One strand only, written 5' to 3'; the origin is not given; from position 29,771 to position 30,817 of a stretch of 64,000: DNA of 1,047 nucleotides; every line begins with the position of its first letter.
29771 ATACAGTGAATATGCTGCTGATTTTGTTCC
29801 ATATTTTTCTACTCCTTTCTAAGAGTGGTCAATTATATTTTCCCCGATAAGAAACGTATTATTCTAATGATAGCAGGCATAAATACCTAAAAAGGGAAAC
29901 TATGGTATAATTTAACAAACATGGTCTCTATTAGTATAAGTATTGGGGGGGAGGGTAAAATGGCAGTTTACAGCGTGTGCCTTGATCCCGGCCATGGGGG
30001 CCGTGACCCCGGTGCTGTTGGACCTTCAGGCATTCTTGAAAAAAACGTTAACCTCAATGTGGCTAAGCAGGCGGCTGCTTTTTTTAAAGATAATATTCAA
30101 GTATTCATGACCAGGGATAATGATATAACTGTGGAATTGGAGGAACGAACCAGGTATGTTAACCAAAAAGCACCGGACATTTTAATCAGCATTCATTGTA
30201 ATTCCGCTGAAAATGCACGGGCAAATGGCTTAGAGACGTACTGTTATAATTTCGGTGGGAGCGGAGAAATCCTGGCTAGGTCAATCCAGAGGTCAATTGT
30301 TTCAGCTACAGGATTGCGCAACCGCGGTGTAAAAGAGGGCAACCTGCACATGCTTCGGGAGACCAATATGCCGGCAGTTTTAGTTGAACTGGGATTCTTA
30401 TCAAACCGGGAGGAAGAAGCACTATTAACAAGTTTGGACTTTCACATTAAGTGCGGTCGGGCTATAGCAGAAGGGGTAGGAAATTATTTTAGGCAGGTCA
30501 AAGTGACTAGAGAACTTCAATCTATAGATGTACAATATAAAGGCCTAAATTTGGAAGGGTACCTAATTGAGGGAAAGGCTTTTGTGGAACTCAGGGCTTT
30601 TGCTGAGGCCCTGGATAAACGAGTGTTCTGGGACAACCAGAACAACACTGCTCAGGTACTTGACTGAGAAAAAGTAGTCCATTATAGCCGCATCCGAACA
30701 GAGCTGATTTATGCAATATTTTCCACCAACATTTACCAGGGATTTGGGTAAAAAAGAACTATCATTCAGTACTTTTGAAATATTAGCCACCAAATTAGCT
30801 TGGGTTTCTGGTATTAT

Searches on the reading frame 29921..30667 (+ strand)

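Call 82: search_protein_families(library=pfam, proteins=[window:29921-30667:+], max_evalue=0.001)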
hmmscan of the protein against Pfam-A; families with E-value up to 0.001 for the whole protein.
window:29921-30667:+ (248 aa): 2 families
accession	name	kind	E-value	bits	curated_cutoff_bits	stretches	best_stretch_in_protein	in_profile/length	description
PF01520.23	Amidase_3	-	1.3e-55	188.5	27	1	19-187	1-173/174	N-acetylmuramoyl-L-alanine amidase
PF07833.16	Cu_amine_oxidN1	-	6.9e-06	26.4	24.2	1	212-245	12-45/108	Copper amine oxidase N-terminal domain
